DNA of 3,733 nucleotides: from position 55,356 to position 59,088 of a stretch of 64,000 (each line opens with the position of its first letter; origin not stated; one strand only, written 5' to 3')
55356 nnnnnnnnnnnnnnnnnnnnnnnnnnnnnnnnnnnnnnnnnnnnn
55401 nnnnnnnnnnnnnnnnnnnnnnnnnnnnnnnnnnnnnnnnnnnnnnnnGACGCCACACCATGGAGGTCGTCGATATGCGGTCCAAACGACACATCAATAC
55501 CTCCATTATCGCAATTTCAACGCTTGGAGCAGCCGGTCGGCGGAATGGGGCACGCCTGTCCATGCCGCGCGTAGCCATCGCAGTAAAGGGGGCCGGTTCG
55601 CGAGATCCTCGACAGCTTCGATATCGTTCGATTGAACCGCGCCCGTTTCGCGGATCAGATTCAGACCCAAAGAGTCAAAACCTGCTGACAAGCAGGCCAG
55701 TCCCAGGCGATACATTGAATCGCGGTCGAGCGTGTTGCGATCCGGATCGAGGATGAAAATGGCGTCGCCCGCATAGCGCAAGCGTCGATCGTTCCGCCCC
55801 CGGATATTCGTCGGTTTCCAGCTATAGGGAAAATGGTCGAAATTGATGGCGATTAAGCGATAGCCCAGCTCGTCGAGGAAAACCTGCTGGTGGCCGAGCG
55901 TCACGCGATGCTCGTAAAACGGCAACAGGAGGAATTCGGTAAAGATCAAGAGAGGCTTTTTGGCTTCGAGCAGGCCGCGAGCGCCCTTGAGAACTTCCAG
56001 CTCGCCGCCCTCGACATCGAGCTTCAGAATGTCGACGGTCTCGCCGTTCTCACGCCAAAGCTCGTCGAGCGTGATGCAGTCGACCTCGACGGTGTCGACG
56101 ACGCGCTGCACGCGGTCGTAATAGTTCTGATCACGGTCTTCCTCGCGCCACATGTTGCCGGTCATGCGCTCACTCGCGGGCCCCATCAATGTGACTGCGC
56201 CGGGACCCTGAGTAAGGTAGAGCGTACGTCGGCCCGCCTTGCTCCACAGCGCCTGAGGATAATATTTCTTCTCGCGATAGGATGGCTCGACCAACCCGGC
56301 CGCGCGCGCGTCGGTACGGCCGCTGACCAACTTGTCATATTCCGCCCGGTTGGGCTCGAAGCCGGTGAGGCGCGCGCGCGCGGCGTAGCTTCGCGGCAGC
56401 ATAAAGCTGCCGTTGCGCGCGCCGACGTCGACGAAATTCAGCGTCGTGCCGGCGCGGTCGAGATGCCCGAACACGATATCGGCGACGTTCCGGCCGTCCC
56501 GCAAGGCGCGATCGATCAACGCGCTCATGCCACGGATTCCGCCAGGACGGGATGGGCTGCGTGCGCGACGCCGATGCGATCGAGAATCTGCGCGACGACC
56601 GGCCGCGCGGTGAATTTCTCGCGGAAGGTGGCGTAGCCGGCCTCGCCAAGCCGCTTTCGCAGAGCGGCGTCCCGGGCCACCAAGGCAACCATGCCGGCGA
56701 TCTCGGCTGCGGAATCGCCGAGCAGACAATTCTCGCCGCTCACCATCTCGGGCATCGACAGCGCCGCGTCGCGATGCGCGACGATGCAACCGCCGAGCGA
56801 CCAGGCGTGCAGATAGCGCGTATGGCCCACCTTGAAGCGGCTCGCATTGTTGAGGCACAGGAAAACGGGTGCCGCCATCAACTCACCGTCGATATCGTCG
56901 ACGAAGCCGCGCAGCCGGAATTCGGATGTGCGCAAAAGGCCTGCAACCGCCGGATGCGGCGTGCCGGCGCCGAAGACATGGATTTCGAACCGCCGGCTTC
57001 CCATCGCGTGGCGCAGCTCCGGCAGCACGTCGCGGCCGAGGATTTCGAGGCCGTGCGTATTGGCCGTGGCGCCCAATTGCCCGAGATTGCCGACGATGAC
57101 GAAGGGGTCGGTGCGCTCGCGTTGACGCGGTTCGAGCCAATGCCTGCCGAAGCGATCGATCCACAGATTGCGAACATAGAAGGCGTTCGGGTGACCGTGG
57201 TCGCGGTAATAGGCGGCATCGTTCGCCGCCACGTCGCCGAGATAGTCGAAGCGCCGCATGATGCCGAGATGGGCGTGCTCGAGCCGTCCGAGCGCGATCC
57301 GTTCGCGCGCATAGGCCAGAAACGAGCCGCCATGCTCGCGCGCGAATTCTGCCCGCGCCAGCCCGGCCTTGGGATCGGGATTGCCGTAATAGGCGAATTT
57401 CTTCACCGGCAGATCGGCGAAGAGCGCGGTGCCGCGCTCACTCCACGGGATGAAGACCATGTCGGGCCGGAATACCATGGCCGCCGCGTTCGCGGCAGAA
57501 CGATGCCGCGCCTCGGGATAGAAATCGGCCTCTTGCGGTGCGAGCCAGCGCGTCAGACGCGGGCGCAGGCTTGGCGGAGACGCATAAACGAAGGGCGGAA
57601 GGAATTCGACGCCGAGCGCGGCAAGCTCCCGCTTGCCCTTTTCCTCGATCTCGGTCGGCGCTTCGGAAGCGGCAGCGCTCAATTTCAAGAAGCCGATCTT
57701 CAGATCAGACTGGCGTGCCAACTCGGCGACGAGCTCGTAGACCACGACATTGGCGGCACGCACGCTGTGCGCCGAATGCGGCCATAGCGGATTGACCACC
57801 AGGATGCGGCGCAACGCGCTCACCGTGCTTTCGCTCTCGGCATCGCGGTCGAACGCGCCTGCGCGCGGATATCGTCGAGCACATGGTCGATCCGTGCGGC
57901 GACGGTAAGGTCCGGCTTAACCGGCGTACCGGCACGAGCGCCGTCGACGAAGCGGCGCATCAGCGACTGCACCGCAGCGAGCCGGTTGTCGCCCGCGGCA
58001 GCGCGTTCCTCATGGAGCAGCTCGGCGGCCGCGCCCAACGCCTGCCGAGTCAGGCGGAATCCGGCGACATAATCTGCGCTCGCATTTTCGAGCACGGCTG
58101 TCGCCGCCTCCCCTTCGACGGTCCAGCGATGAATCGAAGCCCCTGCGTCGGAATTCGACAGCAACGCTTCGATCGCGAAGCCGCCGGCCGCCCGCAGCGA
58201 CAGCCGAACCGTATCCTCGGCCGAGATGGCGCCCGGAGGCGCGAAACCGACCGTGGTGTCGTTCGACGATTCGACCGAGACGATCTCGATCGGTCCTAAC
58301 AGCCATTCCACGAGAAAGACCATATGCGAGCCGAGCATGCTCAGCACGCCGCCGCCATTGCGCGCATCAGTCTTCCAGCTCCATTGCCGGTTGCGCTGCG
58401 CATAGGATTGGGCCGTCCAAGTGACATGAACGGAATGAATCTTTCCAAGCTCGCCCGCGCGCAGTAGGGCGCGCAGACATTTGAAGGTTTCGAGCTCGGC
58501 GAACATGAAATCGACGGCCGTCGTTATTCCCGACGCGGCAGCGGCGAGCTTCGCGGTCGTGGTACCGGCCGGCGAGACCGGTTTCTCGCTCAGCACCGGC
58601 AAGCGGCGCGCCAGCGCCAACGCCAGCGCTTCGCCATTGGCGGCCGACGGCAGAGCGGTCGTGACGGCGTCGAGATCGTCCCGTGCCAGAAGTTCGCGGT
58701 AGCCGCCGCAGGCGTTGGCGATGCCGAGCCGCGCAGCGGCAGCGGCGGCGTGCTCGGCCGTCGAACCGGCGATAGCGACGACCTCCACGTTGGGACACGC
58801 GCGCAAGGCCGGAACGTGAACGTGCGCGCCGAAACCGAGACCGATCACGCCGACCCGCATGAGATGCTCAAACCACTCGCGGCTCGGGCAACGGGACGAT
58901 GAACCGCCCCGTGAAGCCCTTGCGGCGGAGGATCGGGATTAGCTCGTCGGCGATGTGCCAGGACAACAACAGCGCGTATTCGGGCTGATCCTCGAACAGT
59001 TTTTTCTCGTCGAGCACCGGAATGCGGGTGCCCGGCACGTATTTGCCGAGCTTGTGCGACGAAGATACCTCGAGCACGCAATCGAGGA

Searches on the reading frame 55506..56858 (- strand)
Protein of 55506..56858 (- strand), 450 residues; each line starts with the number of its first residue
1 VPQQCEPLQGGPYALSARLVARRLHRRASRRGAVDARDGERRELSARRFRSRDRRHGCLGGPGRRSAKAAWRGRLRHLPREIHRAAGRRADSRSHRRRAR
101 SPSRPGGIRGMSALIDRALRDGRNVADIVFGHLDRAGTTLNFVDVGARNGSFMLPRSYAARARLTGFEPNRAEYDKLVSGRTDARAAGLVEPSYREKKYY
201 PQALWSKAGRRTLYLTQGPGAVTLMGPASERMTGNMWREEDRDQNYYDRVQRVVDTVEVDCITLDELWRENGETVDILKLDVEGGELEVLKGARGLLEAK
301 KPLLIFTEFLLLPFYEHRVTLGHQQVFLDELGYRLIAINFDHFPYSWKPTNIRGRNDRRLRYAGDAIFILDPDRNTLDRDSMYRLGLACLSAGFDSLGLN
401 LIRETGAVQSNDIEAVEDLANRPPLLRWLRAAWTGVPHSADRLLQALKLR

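Call 42: search_protein_families(library=pfam, proteins=[window:55506-56858:-], max_evalue=0.00001)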
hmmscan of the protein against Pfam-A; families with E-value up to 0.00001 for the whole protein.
window:55506-56858:- (450 aa): 1 family
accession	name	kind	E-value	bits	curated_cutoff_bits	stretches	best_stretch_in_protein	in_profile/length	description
PF05050.19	Methyltransf_21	-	1.4e-20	74.6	22.7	1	144-335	1-173/173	Methyltransferase FkbM domain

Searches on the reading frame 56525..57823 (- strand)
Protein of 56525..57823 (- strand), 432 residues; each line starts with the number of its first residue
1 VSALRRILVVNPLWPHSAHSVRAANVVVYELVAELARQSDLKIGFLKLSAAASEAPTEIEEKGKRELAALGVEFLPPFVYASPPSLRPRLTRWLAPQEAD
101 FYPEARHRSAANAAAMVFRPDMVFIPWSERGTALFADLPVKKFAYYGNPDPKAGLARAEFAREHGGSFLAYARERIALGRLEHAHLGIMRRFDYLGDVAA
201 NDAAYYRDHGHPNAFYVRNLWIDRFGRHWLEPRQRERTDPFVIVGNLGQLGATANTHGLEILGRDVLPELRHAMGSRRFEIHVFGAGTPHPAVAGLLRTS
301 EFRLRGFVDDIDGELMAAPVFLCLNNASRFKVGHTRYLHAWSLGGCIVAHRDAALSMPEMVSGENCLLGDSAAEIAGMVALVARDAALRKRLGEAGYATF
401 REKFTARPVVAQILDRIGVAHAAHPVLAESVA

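Call 42: search_protein_families(library=pfam, proteins=[window:56525-57823:-], max_evalue=0.00001)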
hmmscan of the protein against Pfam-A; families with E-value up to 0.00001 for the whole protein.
window:56525-57823:- (432 aa): 1 family
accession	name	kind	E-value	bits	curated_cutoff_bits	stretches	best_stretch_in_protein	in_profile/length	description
PF13524.12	Glyco_trans_1_2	-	2.5e-06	28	25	1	317-415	46-144/144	Glycosyl transferase-like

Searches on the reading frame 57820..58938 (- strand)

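Call 72: search_protein_families(library=pfam, proteins=[window:57820-58938:-], max_evalue=0.00001)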
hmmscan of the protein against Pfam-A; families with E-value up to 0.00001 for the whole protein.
window:57820-58938:- (372 aa): 3 families
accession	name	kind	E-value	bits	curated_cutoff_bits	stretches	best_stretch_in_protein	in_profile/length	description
PF22725.1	GFO_IDH_MocA_C3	-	3e-18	66.4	27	1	154-281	3-123/124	GFO/IDH/MocA C-terminal domain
PF02894.22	GFO_IDH_MocA_C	-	4.4e-15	56.5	22.9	1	157-293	2-139/218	Oxidoreductase family, C-terminal alpha/beta domain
PF01408.29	GFO_IDH_MocA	-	8.7e-14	52.7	24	1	27-139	1-115/120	Oxidoreductase family, NAD-binding Rossmann fold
